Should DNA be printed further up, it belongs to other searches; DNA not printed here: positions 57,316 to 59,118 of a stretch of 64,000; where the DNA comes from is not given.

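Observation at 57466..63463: Self-contained histidine kinase / sigma-54 activator / radical SAM module with a consensus sigma-54 promoter abutting the radical SAM start codon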

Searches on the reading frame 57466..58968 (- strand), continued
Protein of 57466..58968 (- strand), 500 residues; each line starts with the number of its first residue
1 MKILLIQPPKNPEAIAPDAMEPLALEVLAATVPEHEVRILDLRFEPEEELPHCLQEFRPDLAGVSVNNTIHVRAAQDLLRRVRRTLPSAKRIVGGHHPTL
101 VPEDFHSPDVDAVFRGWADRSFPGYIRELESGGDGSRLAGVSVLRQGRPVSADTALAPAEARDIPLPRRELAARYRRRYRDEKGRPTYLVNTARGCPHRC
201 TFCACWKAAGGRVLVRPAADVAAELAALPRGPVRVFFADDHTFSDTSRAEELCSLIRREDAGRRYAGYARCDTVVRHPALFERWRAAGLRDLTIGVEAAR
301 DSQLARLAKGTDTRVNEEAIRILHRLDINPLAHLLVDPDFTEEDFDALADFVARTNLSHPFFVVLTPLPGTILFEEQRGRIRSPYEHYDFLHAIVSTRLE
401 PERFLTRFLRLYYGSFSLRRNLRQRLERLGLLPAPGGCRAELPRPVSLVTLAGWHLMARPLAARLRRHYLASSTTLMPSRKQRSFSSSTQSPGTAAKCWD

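Call 27: find_encoding_contigs(protein=P0121, flank=10000, max_places=2)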
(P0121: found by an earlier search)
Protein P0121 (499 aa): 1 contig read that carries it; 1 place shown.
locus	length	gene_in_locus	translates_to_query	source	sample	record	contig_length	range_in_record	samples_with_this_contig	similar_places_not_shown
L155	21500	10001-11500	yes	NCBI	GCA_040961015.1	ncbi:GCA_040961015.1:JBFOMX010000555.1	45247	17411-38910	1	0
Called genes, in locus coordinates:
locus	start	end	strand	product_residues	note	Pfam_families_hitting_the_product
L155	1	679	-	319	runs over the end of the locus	PF01263:Aldose_epim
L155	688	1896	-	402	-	PF10509:GalKase_gal_bdg, PF00288:GHMP_kinases_N, PF08544:GHMP_kinases_C (weak)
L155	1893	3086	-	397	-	PF01041:DegT_DnrJ_EryC1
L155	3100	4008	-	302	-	PF01073:3Beta_HSD, PF01370:Epimerase, PF02719:Polysacc_synt_2 (faint), PF04321:RmlD_sub_bind, PF16363:GDP_Man_Dehyd, PF07993:NAD_binding_4 (weak)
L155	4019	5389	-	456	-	PF00202:Aminotran_3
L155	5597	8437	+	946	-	PF00672:HAMP, PF13581:HATPase_c_2 (faint), PF02518:HATPase_c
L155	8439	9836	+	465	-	PF00072:Response_reg, PF00158:Sigma54_activat, PF14532:Sigma54_activ_2, PF25601:AAA_lid_14, PF02954:HTH_8 (weak)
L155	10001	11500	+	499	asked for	PF02310:B12-binding, PF04055:Radical_SAM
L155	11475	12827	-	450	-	-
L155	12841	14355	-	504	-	PF00370:FGGY_N, PF02782:FGGY_C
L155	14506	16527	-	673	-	PF13520:AA_permease_2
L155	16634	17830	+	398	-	PF07690:MFS_1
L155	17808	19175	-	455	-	-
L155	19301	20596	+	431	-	PF01547:SBP_bac_1, PF13416:SBP_bac_8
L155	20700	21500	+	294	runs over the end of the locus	PF00528:BPD_transp_1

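Call 42: search_solved_structures(query=A1, max_evalue=0.01)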
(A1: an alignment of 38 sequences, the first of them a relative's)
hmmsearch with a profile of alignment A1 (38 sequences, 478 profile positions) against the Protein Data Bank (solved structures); distinct sequences matched with E-value up to 0.01: 10.
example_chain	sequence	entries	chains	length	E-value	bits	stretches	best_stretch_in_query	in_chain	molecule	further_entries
5ul2_A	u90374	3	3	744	1.1e-24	90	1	35-336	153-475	OxsB protein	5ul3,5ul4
9ccb_A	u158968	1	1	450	2.4e-17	65.8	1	49-378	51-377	Radical SAM core domain-containing protein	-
9n1b_A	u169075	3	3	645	1.7e-15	59.8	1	37-264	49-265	Radical SAM protein | Radical SAM enzyme CysS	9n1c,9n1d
6fd2_B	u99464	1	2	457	5.3e-14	54.8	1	160-380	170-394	Putative apramycin biosynthetic oxidoreductase 4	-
7kdx_A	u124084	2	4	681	1.7e-13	53.2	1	57-255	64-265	Methyltransferase TokK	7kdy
6wte_A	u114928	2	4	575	7.2e-13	51.1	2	4-148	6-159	B12-binding domain-containing protein | Tryptophan-C2-methyltransferase containing B12-binding domain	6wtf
4jc0_A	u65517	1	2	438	1.5e-07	33.6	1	170-357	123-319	Ribosomal protein S12 methylthiotransferase RimO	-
2qgq_A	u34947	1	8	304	4e-06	28.9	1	185-357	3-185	Protein TM_1862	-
7mjv_A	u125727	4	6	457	0.0062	18.3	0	187-230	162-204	tRNA-2-methylthio-N(6)-dimethylallyladenosine synthase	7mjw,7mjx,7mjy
7mjz_A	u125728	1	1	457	0.0062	18.3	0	187-230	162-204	tRNA-2-methylthio-N(6)-dimethylallyladenosine synthase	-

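Call 62: predict_structure(alignment_id=A1)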
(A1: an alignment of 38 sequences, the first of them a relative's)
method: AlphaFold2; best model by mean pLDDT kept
length: 500 residues; sequences in the alignment: 38
mean_pLDDT: 89.9   pTM: 0.88
mean pLDDT of the five models: 89.9, 89.2, 88.5, 87.6, 87.4
residues with pLDDT >= 90: 374; 70-90: 90; 50-70: 11; < 50: 25
segments of 3 or more residues with pLDDT < 50: 476-500
pLDDT, mean of each block of 10 residues (from residue 1): 96 83 95 98 96 98 90 94 98 79 92 91 96 92 94 78 93 96 92 88 85 92 97 93 94 98 96 98 98 95 94 97 97 96 98 95 91 92 87 92 96 95 95 91 92 91 90 55 38 29
secondary structure, 60 per line:
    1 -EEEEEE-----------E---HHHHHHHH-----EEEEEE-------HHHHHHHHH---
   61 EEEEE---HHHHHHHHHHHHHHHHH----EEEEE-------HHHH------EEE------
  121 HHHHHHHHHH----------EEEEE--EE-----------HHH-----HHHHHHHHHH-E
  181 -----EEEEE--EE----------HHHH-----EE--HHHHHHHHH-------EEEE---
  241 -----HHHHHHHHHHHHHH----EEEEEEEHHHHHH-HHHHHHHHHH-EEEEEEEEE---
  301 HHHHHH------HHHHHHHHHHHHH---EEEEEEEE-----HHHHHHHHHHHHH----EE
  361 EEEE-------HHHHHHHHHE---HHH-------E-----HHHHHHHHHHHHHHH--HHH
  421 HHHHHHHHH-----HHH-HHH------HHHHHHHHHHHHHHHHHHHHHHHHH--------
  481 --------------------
elements in order: E2-7 H23-30 E36-41 H49-57 E61-65 H69-85 E90-94 H102-105 E112-114 H121-130 E141-145 H169-178 E186-190 H205-208 H218-226 E234-237 H246-259 E264-270 H271-276 H278-287 E289-297 H301-306 H313-325 E329-336 H342-354 E359-364 H372-380 H401-415 H418-429 H448-472

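Call 67: fold_search(model_id=the predicted structure, library=pdb)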
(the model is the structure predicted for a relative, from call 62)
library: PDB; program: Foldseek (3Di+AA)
matches with E <= 10: 1791; with E <= 0.001: 109
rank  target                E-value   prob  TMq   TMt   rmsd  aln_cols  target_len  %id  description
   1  6fd2_A                1.1e-21  1.00  0.65  0.71   7.0       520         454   16  Radical SAM 1,2-diol dehydratase AprD4 in complex with its substrate paromamine (released 2018-01-17)
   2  6wtf_A                1.9e-21  1.00  0.62  0.58   9.7       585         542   18  Structure of radical S-adenosylmethionine methyltransferase, TsrM, from Kitasatospora setae with tryptophan substrate  (released 2020-12-23)
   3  6fd2_B                3.3e-21  1.00  0.64  0.70   6.9       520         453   16  Radical SAM 1,2-diol dehydratase AprD4 in complex with its substrate paromamine (released 2018-01-17)
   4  9ccb                  5.5e-21  1.00  0.64  0.75   5.1       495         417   18  X-ray crystal structure of methyl-coenzyme M reductase glutamine methylase (MgmA) from Methanothermobacter marburgensis  (released 2025-01-01)
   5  6wtf_B                5.9e-21  1.00  0.63  0.59   8.9       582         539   18  Structure of radical S-adenosylmethionine methyltransferase, TsrM, from Kitasatospora setae with tryptophan substrate  (released 2020-12-23)
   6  6wte_A                7.4e-21  1.00  0.62  0.56  10.5       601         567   18  Structure of radical S-adenosylmethionine methyltransferase, TsrM, from Kitasatospora setae with cobalamin and [4Fe-4S (released 2020-12-23)
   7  5ul4                  7.9e-21  1.00  0.64  0.45  11.5       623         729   15  Structure of Cobalamin-dependent S-adenosylmethionine radical enzyme OxsB with aqua-cobalamin and S-adenosylmethionine b (released 2017-04-19)
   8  6wte_B                2.7e-20  1.00  0.64  0.61   8.4       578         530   19  Structure of radical S-adenosylmethionine methyltransferase, TsrM, from Kitasatospora setae with cobalamin and [4Fe-4S (released 2020-12-23)
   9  5ul3                  1.4e-19  1.00  0.67  0.48  10.0       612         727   15  Structure of Cobalamin-dependent S-adenosylmethionine radical enzyme OxsB with aqua-cobalamin bound (released 2017-04-19)
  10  5ul2                  1.4e-19  1.00  0.65  0.46  11.0       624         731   14  Structure of Apo, SeMet-labeled Cobalamin-dependent S-adenosylmethionine radical enzyme OxsB (released 2017-04-19)
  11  9n1b                  1.2e-17  1.00  0.67  0.55   6.6       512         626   15  Crystal structure of CysS from Corallococcus sp. CA054B with 5'-deoxyadenosine, methionine, and pantetheinylated 3-metho (released 2026-01-28)
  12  9n1c                  1.2e-17  1.00  0.64  0.53  10.2       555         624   15  Crystal structure of CysS from Corallococcus sp. CA054B with 5'-deoxyadenosine, methionine, and pantetheinylated 3-ethox (released 2026-01-28)
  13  9n1d                  1.4e-17  1.00  0.64  0.52  10.5       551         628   16  Crystal structure of CysS from Corallococcus sp. CA054B with 5'-deoxyadenosine and methionine bound (released 2026-01-28)
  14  7kdx_A                1.6e-16  1.00  0.67  0.53   6.9       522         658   18  Crystal structure of Streptomyces tokunonesis TokK with hydroxycobalamin, 5'-deoxyadenosine, and methionine (released 2022-01-12)
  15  9a6d_A                5.3e-14  1.00  0.50  0.55   7.3       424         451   14  Integrative model of MTAB-YVFG by crosslinking MS and deep learning (released 2024-09-18)
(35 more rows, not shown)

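Call 68: search_protein_families(library=ncbifam, alignment_id=A1, max_evalue=1e-20)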
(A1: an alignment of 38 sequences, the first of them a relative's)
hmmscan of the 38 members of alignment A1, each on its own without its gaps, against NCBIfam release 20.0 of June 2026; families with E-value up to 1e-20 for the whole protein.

A. member 1, P0001 (500 aa): 2 families
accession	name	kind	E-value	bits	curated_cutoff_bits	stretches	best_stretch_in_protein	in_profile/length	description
TIGR04367.1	HpnR_B12_rSAM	equivalog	4.3e-50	170.7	650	1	2-408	2-405/490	hopanoid C-3 methylase HpnR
TIGR02026.1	BchE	equivalog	1e-37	130.2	481.35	1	3-421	2-432/497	magnesium-protoporphyrin IX monomethyl ester anaerobic oxidative cyclase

B. families by the number of members that match (of 38 scanned): 12 families
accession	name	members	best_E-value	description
TIGR04367.1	HpnR_B12_rSAM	38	1.2e-76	hopanoid C-3 methylase HpnR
TIGR02026.1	BchE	38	8.7e-53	magnesium-protoporphyrin IX monomethyl ester anaerobic oxidative cyclase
TIGR03471.1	HpnJ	15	1.1e-28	hopanoid biosynthesis associated radical SAM protein HpnJ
TIGR04479.1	bcpD_PhpK_rSAM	15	2.3e-27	PhpK family radical SAM P-methyltransferase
NF040542.1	rSAM_RCCLKC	14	4.9e-25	arsinothricin biosynthesis radical SAM protein ArsL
NF050148.1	rSAM_ApyD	7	2.2e-29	RiPP biosynthesis radical SAM protein ApyD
TIGR04385.1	B12_rSAM_cofa1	5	4.8e-22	B12 lower ligand biosynthesis radical SAM protein BzaD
TIGR03975.1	rSAM_ocin_1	3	3.3e-24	RiPP maturation radical SAM C-methyltransferase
NF040546.1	rSAM_CUAEP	3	5.9e-22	CUAEP/CCAEP-tail radical SAM (seleno)protein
NF038361.1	rSAM_Sden_1168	2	6e-24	Sden_1168 family B12-binding radical SAM P-methyltransferase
TIGR04013.1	B12_SAM_MJ_1487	2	7.6e-22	TIGR04013 family B12-binding domain/radical SAM domain-containing protein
TIGR04014.1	B12_SAM_MJ_0865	1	4.6e-25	methyl-coenzyme M reductase glutamine C-methyltransferase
